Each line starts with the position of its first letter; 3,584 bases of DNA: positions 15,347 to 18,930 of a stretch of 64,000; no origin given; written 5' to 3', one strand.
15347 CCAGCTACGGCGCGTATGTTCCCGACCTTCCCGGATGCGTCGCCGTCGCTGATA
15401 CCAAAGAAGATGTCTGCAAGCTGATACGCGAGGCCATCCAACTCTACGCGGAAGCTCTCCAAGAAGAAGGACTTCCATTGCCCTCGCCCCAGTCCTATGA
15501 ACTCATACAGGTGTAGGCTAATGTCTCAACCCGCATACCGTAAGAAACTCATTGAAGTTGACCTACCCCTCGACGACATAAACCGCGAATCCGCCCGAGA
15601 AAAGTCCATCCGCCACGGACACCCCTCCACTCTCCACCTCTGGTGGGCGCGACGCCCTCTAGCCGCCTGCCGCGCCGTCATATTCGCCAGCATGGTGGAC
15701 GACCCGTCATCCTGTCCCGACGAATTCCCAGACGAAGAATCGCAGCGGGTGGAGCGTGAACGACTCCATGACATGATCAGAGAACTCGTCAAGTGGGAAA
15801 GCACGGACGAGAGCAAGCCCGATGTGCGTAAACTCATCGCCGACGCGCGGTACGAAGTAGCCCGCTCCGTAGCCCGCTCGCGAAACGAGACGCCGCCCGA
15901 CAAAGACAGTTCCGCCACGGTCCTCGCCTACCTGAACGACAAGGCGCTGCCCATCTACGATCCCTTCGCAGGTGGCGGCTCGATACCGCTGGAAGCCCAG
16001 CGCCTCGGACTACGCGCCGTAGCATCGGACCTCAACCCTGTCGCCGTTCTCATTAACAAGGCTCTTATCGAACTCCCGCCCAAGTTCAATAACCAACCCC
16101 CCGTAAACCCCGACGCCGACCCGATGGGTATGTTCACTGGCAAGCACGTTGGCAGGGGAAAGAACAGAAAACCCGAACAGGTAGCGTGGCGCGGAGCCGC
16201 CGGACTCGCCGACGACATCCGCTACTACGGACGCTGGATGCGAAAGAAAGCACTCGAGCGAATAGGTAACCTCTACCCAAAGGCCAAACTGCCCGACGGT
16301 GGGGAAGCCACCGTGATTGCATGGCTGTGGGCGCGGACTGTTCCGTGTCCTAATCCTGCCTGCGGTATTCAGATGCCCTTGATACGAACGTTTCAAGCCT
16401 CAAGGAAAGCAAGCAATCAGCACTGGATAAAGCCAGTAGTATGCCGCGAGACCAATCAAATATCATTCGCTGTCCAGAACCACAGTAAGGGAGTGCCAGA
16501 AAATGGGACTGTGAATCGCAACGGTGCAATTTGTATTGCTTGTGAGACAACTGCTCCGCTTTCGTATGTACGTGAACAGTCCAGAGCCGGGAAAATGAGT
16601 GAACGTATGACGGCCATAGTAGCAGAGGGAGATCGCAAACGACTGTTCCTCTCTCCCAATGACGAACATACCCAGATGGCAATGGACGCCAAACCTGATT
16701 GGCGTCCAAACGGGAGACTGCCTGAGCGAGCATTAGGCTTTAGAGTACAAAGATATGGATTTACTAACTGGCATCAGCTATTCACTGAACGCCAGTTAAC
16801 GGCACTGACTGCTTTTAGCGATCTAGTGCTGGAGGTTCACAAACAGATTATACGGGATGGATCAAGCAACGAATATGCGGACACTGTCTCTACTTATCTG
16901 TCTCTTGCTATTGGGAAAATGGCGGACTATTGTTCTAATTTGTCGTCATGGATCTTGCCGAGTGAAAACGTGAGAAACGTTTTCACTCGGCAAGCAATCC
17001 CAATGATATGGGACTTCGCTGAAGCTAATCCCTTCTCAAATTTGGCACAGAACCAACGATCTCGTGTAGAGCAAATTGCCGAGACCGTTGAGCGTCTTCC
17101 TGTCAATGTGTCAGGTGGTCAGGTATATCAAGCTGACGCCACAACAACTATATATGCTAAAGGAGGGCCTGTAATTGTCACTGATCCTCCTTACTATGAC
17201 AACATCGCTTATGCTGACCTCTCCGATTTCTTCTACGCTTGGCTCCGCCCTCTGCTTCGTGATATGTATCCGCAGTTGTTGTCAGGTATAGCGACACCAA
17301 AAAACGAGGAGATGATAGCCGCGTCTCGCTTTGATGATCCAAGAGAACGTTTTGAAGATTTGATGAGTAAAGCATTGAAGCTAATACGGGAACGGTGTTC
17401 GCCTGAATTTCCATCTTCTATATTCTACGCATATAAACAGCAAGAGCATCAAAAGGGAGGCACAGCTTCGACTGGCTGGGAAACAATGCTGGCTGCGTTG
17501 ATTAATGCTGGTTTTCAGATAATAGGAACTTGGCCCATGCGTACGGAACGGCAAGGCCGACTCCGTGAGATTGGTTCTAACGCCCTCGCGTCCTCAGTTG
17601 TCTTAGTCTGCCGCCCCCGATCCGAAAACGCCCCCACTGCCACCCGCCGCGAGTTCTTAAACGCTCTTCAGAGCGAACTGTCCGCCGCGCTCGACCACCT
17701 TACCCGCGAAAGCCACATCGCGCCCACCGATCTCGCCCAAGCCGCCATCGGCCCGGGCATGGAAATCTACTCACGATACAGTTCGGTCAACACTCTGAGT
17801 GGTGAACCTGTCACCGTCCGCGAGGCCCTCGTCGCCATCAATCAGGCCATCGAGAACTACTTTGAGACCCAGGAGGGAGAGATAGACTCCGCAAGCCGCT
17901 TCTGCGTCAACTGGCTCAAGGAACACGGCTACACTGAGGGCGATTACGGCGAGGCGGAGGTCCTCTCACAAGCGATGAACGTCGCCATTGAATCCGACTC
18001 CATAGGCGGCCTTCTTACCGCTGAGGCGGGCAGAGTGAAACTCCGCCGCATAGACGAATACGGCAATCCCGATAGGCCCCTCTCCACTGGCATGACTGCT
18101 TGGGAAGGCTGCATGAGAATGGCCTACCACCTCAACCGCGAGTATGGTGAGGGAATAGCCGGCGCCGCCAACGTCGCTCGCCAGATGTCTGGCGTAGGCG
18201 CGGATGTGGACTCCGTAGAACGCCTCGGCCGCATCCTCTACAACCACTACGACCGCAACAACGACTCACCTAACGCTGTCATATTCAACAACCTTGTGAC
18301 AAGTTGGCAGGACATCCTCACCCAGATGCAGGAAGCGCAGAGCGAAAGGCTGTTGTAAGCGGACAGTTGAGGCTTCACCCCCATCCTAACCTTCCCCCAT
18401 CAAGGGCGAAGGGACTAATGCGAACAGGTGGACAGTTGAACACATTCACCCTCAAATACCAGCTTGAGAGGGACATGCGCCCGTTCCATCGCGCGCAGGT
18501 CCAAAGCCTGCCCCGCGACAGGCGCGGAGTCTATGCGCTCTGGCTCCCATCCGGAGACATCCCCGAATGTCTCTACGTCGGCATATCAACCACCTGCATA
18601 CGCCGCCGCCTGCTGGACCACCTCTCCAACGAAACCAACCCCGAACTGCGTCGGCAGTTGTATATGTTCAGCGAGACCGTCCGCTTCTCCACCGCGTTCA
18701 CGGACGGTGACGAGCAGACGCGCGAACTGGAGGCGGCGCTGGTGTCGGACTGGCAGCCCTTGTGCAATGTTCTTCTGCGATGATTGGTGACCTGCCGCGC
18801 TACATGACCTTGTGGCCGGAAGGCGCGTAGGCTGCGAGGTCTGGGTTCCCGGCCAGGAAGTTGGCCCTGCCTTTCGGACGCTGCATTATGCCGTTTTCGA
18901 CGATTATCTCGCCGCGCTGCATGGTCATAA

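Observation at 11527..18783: HEPN-DUF499 ATPase / DUF1156 methyltransferase island with a GIY-YIG nuclease in place of the usual helicase: candidate non-canonical defence (RM-like) system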

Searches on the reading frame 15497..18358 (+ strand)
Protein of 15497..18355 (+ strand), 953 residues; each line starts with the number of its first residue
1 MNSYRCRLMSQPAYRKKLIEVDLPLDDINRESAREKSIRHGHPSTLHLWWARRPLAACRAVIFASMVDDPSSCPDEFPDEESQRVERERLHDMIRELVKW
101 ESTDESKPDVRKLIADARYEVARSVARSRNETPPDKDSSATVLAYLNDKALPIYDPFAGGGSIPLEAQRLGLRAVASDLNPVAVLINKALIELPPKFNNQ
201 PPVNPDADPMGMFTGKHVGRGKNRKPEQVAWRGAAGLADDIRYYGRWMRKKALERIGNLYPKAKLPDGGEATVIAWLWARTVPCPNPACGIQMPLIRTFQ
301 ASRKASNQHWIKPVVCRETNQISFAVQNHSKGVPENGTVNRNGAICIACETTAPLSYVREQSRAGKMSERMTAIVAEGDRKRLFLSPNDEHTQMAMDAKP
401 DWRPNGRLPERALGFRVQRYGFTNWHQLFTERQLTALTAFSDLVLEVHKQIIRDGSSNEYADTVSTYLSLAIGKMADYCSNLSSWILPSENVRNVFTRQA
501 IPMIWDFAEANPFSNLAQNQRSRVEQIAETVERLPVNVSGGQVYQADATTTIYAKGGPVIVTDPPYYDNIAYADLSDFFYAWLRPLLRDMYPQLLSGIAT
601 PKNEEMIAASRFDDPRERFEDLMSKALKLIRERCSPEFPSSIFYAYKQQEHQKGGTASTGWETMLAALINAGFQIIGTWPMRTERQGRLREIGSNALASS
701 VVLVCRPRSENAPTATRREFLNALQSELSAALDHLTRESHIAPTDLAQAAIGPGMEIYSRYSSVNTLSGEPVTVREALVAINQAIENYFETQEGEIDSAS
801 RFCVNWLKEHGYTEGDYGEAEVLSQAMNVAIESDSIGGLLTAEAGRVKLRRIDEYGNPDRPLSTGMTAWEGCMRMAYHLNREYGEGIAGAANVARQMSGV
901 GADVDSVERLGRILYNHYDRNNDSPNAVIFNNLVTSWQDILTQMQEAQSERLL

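Call 4: search_protein_families(library=pfam, proteins=[window:15497-18355:+], max_evalue=0.1)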
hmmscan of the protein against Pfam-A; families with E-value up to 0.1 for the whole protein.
window:15497-18355:+ (953 aa): 3 families
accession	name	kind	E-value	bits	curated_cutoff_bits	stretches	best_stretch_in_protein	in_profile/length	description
PF06634.17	DUF1156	-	4.6e-31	107.2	24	1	23-92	2-72/73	Protein of unknown function (DUF1156)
PF02086.21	MethyltransfD12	-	2.6e-05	24.5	22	1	153-193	24-64/253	D12 class N6 adenine-specific DNA methyltransferase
PF01170.24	UPF0020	-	0.0014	18.8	22.3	0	151-176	30-55/197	RMKL-like, methyltransferase domain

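Call 5: search_protein_families(library=padloc, proteins=[window:15497-18355:+], max_evalue=0.1)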
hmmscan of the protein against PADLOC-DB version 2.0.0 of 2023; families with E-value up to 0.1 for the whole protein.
window:15497-18355:+ (953 aa): 20 families
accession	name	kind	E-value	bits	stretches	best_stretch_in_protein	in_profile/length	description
PDLC00660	HmaB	-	6.6e-291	965.6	1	14-949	7-958/967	DNA-adenine methylase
PDLC00661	HmaB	-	1.7e-290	964.2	1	15-949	7-964/973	DNA-adenine methylase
PDLC03233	MTase_II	-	1.5e-40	137.5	3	254-731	191-663/731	Type II methyltransferase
PDLC03352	MTase_II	-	1.6e-31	107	3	424-590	414-599/1023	Type II methyltransferase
PDLC02189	DUF1156_MTase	-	1.2e-30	104.5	2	418-735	435-705/944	-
PDLC03314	MTase_II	-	6.9e-14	48.9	2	421-712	436-683/944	Type II methyltransferase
PDLC02541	PglX|PglXI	-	2.2e-09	34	1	398-584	352-521/919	PglXI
PDLC03322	MTase_II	-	5.4e-06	23.5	1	150-189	65-104/446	Type II methyltransferase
PDLC03367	MTase_II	-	2.9e-05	20.6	1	152-196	44-87/633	Type II methyltransferase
PDLC03319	MTase_II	-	0.00011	19.2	1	147-192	21-66/503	Type II methyltransferase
PDLC03364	MTase_II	-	0.00012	19.2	1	152-195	61-105/380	Type II methyltransferase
PDLC03380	MTase_II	-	0.00015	19.1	1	146-190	53-97/393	Type II methyltransferase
PDLC03312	MTase_II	-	0.00027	16.7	1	521-586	489-556/1344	Type II methyltransferase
PDLC03239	MTase_II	-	0.00086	16.1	0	146-188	89-131/442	Type II methyltransferase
PDLC03325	MTase_II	-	0.0011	15.7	1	153-189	95-131/426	Type II methyltransferase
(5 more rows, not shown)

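Call 6: search_protein_families(library=ncbifam, proteins=[window:15497-18355:+], max_evalue=0.1)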
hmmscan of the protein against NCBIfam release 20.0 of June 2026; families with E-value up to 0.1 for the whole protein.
window:15497-18355:+ (953 aa): 1 family
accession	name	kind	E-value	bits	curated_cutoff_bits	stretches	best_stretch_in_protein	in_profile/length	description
NF042963.1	DUF1156_antiphage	equivalog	9.1e-43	146.5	1000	3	418-763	456-766/960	anti-phage-associated DUF1156 domain-containing protein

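Call 16: find_encoding_contigs(protein=window:15521-18358:+, flank=10000, max_places=6)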
Protein window:15521-18358:+ (945 aa): no gene with exactly this product is on record in the collection.

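Call 17: find_related_loci(query=window:15521-18355:+, collection=genome_contigs, flank=10000)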
Query window:15521-18355:+ (945 aa) in genome_contigs; peptide patterns used: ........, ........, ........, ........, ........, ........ (x = any residue, [..] = any of these).
203 stretches matched a pattern; 183 encode a relative of the query (tblastn E <= 1e-3); the best 80 are kept; 80 distinct loci.
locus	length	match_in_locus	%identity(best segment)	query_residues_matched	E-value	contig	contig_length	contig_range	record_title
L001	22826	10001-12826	76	1-945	0e+0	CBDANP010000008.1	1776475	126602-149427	MAG: Dehalococcoidia bacterium isolate b4c8b7c9-9533-4910-ac39-d933c6e21fa7 genome assembly, contig: contig_8, whole gen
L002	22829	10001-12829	75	1-945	0e+0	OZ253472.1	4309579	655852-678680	MAG: Dehalococcoidia bacterium isolate 530a8394-237e-405c-b316-5e5b388c5070 genome assembly, chromosome: 1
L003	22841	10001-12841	71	1-945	0e+0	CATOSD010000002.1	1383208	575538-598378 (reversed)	MAG: uncultured Dehalococcoidia bacterium isolate 4f5989e1-1bb7-4cc9-858f-0bb28372e22c genome assembly, contig: contig_2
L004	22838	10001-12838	67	3-945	0e+0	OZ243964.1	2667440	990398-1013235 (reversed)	MAG: Dehalococcoidia bacterium isolate 80dece80-02d0-4e71-89cf-4e35314ec78f genome assembly, chromosome: 1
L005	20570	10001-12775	69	2-937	0e+0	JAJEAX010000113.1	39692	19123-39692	MAG: Candidatus Latescibacterota bacterium isolate jk18x7bins.9 k141_55536, whole genome shotgun sequence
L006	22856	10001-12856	68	6-936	0e+0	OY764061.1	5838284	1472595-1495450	MAG: Candidatus Poribacteria bacterium isolate 89293177-375a-4259-af6b-6508537173d0 genome assembly, chromosome: 1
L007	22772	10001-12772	67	6-938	0e+0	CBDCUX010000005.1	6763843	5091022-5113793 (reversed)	MAG: Candidatus Poribacteria bacterium isolate e6ba5316-27cc-4a72-bad8-a94c688688a0 genome assembly, contig: contig_5, w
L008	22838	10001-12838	66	3-945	0e+0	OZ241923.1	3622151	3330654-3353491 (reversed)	MAG: Dehalococcoidia bacterium isolate 97b7e7e8-eacd-433b-a875-92d102a9312a genome assembly, chromosome: 1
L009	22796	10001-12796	65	6-945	0e+0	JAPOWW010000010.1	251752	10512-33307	MAG: Chloroflexota bacterium isolate COS3_bin_10 NODE_19_length_251752_cov_15.4541, whole genome shotgun sequence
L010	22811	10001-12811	65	7-943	0e+0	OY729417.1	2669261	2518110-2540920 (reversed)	MAG: Dehalococcoidia bacterium isolate 7d10fddc-660b-4070-a7a7-cda0dfc66286 genome assembly, chromosome: 1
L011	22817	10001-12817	65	1-938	0e+0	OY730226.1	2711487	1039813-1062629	MAG: Dehalococcoidia bacterium isolate c007961a-0c0c-4106-a690-a869d044ef0b genome assembly, chromosome: 1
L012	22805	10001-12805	65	7-943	0e+0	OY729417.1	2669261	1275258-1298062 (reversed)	MAG: Dehalococcoidia bacterium isolate 7d10fddc-660b-4070-a7a7-cda0dfc66286 genome assembly, chromosome: 1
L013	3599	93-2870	61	1-935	0e+0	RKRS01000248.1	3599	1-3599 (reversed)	MAG: Dehalococcoidia bacterium isolate PNGco_C_binSS7 scaffold_7864, whole genome shotgun sequence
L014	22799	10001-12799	62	5-944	0e+0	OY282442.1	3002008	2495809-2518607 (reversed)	MAG: uncultured Dehalococcoidia bacterium genome assembly, chromosome: 1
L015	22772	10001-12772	61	8-944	0e+0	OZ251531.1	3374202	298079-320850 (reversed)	MAG: Dehalococcoidia bacterium isolate dbfc7836-c0f4-4258-ad9f-d4e7c961b2d4 genome assembly, chromosome: 1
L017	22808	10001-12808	61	1-945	0e+0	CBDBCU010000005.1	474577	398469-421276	MAG: Dehalococcoidia bacterium isolate b7e64017-226b-4aac-beac-0e83de6cf32f genome assembly, contig: contig_5, whole gen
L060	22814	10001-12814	43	5-932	0e+0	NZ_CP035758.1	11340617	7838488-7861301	Ktedonosporobacter rubrisoli strain SCAWS-G2 chromosome, complete genome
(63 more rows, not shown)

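Call 28: search_protein_families(library=pfam, proteins=[L017:2456-5347:+, L005:1525-4230:+, L060:6465-9980:+], max_evalue=0.001)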
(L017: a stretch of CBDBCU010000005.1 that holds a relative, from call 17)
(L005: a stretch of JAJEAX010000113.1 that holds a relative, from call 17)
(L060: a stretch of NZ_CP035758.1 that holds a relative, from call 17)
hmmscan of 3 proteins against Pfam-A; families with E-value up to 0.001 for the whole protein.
L017:2456-5347:+ (963 aa): 5 families
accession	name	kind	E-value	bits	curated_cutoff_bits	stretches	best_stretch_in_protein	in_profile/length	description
PF00176.29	SNF2-rel_dom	-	1.2e-22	80.8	24.9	1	282-577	18-249/290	SNF2-related domain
PF00271.37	Helicase_C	-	1.2e-16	61.4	23.5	1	687-799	4-110/110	Helicase conserved C-terminal domain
PF04851.21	ResIII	-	2.1e-10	41.2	22.5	1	282-438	24-162/164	Type III restriction enzyme, res subunit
PF13091.12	PLDc_2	-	4.5e-05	23.7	27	1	60-197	35-132/132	PLD-like domain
PF00270.35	DEAD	-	0.00048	20.3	26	0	284-439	17-161/167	DEAD/DEAH box helicase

L005:1525-4230:+ (901 aa): 3 families
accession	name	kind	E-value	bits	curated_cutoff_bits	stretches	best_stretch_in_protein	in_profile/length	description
PF17831.6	PDH_E1_M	-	1.7e-101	338.8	23.2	1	489-704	14-229/229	Pyruvate dehydrogenase E1 component middle domain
PF22613.1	Transketolase_C_1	-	2.5e-21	76.4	27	1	717-852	1-113/113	Transketolase-like TK C-terminal domain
PF00456.26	Transketolase_N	-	9.4e-17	61.4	22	1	85-307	4-222/334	Transketolase, thiamine diphosphate binding domain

L060:6465-9980:+ (1171 aa): 5 families
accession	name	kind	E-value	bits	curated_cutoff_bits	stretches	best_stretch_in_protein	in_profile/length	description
PF00271.37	Helicase_C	-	4.9e-24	85.2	23.5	1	502-607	10-110/110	Helicase conserved C-terminal domain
PF13020.12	NOV_C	-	1.5e-23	83.1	22.1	1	1049-1139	1-91/91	Protein NO VEIN, C-terminal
PF00176.29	SNF2-rel_dom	-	4.2e-16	59.3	24.9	1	122-346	17-251/290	SNF2-related domain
PF04851.21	ResIII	-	2.4e-15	57.3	22.5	1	104-271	3-163/164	Type III restriction enzyme, res subunit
PF00270.35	DEAD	-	1.6e-09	38.1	26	1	108-271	3-161/167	DEAD/DEAH box helicase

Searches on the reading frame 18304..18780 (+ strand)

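Call 4: search_protein_families(library=pfam, proteins=[window:18304-18780:+], max_evalue=0.1)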
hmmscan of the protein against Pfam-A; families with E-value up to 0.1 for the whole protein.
window:18304-18780:+ (159 aa): 4 families
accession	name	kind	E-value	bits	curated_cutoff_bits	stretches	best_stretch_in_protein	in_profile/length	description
PF01541.30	GIY-YIG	-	0.0051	17.5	22.6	1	88-146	13-68/78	GIY-YIG catalytic domain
PF10092.14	DUF2330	-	0.017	14.7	24.7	0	98-135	63-100/279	Uncharacterized protein conserved in bacteria (DUF2330)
PF24348.1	DUF7508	-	0.018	15.6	26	1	53-126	2-58/79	Domain of unknown function (DUF7508)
PF20815.3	GIY_YIG_2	-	0.066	13.6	22.4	0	88-112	32-57/153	GIY-YIG catalytic domain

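Call 5: search_protein_families(library=padloc, proteins=[window:18304-18780:+], max_evalue=0.1)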
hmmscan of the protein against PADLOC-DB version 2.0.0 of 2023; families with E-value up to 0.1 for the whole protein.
window:18304-18780:+ (159 aa): 1 family
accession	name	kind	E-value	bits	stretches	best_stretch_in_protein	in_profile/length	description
PDLC04921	PDC-S14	-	0.00027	18.3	1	61-110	34-86/280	-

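Call 6: search_protein_families(library=ncbifam, proteins=[window:18304-18780:+], max_evalue=0.1)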
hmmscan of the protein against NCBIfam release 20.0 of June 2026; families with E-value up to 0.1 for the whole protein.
window:18304-18780:+ (159 aa): 4 families
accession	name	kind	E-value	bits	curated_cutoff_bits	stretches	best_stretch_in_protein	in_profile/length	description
NF007833.0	PRK10545.1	equivalog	3.1e-07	29.8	367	1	63-159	25-111/289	excinuclease Cho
NF011262.0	PRK14668.1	equivalog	0.0079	14.6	544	1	63-159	7-93/577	excinuclease ABC subunit C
NF011260.0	PRK14666.1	equivalog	0.0085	14.8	649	1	65-159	5-93/698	excinuclease ABC subunit C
TIGR00194.1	uvrC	equivalog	0.03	13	285.45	1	66-159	5-90/574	excinuclease ABC subunit UvrC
